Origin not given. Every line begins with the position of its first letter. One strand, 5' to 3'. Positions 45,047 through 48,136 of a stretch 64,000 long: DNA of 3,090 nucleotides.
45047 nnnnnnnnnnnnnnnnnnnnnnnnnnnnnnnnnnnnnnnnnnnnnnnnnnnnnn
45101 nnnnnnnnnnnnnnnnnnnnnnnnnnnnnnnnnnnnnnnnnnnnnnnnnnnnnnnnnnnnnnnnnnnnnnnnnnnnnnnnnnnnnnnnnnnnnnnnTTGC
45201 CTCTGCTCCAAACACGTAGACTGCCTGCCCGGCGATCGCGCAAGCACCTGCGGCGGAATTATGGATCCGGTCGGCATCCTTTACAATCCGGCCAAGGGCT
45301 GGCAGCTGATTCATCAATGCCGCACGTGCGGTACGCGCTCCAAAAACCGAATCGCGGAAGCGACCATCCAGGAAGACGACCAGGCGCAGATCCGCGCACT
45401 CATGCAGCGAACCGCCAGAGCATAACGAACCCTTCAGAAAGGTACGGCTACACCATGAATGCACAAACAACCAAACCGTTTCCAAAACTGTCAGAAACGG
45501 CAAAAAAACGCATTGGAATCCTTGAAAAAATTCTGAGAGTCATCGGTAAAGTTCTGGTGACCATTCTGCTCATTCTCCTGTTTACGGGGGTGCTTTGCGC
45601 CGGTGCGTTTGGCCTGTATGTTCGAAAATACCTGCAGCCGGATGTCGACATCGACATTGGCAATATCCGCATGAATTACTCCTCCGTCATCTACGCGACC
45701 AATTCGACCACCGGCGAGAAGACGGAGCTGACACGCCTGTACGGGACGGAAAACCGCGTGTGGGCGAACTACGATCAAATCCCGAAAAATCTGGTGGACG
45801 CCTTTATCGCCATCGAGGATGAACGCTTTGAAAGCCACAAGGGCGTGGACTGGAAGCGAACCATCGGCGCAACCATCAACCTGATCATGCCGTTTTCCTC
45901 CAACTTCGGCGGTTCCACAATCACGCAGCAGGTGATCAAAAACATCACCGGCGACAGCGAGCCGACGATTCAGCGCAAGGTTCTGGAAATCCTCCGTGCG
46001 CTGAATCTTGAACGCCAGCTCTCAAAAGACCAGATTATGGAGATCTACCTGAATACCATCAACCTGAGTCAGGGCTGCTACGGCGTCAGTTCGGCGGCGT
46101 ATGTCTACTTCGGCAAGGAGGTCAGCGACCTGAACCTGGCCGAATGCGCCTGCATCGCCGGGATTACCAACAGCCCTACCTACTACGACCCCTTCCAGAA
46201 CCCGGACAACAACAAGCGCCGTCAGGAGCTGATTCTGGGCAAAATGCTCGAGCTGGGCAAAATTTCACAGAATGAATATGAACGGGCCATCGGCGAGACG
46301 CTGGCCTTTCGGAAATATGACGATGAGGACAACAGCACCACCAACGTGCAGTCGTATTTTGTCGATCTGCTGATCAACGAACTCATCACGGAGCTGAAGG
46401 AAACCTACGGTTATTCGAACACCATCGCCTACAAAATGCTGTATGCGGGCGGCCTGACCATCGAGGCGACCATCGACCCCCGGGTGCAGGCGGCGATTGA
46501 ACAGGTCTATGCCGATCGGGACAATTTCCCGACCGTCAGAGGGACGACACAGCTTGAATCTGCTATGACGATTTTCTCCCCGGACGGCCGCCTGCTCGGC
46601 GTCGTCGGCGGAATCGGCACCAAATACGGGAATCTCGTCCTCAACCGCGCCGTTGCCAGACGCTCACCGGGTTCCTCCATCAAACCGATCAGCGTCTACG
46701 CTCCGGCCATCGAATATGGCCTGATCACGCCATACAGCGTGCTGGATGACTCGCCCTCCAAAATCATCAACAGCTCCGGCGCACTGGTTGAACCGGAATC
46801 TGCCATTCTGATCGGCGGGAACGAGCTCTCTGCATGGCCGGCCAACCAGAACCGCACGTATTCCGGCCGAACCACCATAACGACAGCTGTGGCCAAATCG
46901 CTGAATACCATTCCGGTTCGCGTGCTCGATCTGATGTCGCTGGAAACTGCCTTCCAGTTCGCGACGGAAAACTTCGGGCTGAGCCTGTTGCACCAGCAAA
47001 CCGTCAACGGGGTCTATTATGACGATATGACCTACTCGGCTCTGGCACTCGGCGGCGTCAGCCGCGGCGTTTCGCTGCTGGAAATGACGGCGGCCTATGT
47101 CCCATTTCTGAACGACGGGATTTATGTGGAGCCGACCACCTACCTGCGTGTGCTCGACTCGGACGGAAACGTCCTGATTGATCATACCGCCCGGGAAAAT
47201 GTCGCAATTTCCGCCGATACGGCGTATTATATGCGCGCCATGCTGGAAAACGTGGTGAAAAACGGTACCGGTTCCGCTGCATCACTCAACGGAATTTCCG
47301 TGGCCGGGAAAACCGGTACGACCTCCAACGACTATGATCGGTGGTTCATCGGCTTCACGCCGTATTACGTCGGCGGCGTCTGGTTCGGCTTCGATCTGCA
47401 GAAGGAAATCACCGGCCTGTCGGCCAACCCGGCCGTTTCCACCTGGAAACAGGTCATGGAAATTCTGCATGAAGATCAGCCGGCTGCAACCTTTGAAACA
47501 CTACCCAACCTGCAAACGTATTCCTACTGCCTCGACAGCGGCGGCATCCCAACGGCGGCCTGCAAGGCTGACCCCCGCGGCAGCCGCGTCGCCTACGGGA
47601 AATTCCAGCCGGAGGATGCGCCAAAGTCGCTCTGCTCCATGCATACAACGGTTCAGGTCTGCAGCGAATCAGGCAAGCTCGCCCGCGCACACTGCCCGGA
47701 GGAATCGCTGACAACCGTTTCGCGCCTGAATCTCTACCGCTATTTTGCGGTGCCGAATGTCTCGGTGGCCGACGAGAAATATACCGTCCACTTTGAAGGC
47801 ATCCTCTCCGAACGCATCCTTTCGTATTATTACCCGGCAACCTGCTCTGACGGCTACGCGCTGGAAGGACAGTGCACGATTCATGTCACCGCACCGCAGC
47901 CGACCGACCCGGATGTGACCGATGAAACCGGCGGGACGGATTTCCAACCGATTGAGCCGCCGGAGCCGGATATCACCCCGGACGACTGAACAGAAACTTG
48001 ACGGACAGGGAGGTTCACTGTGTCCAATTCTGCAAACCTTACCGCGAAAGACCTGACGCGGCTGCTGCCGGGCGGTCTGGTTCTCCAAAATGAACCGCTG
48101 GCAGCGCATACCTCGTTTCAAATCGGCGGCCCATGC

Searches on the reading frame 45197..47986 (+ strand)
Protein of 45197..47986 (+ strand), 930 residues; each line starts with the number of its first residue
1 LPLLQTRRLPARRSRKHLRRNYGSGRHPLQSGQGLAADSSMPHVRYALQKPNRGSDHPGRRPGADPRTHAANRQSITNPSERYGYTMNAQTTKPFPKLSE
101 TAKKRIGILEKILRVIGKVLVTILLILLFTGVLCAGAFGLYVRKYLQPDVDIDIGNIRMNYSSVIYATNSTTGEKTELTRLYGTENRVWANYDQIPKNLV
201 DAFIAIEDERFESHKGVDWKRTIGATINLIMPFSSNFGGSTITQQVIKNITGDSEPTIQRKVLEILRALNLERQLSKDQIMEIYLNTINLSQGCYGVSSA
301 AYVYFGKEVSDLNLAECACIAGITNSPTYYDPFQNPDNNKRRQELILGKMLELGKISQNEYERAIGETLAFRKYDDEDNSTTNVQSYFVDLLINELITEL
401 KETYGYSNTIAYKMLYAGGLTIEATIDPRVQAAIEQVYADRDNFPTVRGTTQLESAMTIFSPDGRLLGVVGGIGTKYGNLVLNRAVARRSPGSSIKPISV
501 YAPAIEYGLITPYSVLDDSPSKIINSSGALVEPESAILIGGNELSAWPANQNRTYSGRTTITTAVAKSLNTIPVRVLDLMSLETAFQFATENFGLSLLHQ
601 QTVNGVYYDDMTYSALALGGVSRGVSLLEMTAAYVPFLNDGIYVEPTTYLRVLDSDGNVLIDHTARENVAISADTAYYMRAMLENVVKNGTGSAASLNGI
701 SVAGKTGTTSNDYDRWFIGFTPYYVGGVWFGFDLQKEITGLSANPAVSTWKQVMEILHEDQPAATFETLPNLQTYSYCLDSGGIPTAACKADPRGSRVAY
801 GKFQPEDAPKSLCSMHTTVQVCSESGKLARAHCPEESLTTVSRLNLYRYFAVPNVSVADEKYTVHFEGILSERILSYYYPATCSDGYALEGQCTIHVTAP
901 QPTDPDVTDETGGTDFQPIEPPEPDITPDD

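Call 94: search_protein_families(library=pfam, proteins=[window:45197-47986:+], max_evalue=0.001)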
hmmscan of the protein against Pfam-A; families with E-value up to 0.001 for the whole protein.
window:45197-47986:+ (930 aa): 2 families
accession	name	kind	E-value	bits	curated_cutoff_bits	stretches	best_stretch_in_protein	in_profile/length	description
PF00912.28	Transgly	-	2.3e-60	203.5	27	1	177-350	4-177/178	Transglycosylase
PF00905.27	Transpeptidase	-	2.7e-23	83.1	22.1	1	482-723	32-267/299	Penicillin binding protein transpeptidase domain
